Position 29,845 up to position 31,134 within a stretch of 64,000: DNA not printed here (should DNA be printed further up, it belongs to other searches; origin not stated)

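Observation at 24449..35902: A shared about 25-aa basic terminal peptide motif on at least five unrelated enzymes of the glycan locus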

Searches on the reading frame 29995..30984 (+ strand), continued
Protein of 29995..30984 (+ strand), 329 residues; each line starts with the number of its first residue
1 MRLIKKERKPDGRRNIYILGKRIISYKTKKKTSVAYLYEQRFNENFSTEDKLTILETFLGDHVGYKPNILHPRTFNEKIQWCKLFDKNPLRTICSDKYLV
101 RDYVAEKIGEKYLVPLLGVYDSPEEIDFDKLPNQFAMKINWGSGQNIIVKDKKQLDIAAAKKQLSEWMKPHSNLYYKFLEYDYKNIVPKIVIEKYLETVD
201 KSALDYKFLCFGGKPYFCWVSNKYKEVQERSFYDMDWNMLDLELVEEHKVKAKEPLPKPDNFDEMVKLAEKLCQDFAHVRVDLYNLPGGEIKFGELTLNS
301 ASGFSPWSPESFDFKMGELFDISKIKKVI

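Call 58: search_protein_families(library=pfam, alignment_id=A6, max_evalue=0.001)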
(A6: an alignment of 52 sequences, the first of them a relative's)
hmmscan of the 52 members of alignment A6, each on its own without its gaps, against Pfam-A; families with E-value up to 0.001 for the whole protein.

A. member 1, L005:4220-4810:+ (196 aa): 2 families
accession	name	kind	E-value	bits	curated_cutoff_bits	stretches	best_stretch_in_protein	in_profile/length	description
PF01281.25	Ribosomal_L9_N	-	2.2e-19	69.2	20.7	1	1-46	1-46/47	Ribosomal protein L9, N-terminal domain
PF03948.19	Ribosomal_L9_C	-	6.9e-19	68.5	23.2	1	64-146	2-85/86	Ribosomal protein L9, C-terminal domain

B. families by the number of members that match (of 52 scanned): 78 families (the first 25 are shown)
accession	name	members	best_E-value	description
PF16363.11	GDP_Man_Dehyd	7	1.8e-70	GDP-mannose 4,6 dehydratase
PF01370.27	Epimerase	7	4.7e-68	NAD dependent epimerase/dehydratase family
PF02719.21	Polysacc_synt_2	7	8.1e-27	Polysaccharide biosynthesis protein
PF04321.23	RmlD_sub_bind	7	1.2e-16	RmlD substrate binding domain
PF00535.33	Glycos_transf_2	5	3.8e-41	Glycosyl transferase family 2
PF01073.25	3Beta_HSD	5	9e-28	3-beta hydroxysteroid dehydrogenase/isomerase family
PF07993.18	NAD_binding_4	5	6.2e-13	Male sterility protein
PF13460.12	NAD_binding_10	5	5.7e-10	NAD(P)H-binding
PF00106.31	adh_short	5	6.5e-07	short chain dehydrogenase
PF08659.16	KR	5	6.8e-06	KR domain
PF00132.30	Hexapep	4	2.1e-15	Bacterial transferase hexapeptide (six repeats)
PF14602.12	Hexapep_2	4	2.7e-10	Hexapeptide repeat of succinyl-transferase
PF10111.15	Glyco_tranf_2_2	3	5.1e-14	Glycosyltransferase like family 2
PF13641.12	Glyco_tranf_2_3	3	2.5e-11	Glycosyltransferase like family 2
PF01520.23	Amidase_3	2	1.9e-54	N-acetylmuramoyl-L-alanine amidase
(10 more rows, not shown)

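Call 85: search_protein_families(library=pfam, proteins=[L015:7512-9350:-, L044:2934-4784:+], max_evalue=0.0001)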
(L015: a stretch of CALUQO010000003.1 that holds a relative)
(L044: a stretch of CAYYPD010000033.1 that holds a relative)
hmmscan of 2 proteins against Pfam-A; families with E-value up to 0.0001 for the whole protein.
L015:7512-9350:- (612 aa): 3 families
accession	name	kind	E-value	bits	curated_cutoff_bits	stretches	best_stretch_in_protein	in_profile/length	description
PF00005.33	ABC_tran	-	3.6e-34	118.7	25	1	370-519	1-137/137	ABC transporter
PF00664.28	ABC_membrane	-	5.5e-34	118.5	28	1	48-308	12-274/274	ABC transporter transmembrane region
PF02463.25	SMC_N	-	4.6e-11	43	40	1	435-562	135-212/220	RecF/RecN/SMC N terminal domain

L044:2934-4784:+ (616 aa): 1 family
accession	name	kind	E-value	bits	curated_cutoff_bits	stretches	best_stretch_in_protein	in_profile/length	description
PF00496.27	SBP_bac_5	-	1.2e-75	255.4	32.4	1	117-521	1-364/368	Bacterial extracellular solute-binding proteins, family 5 Middle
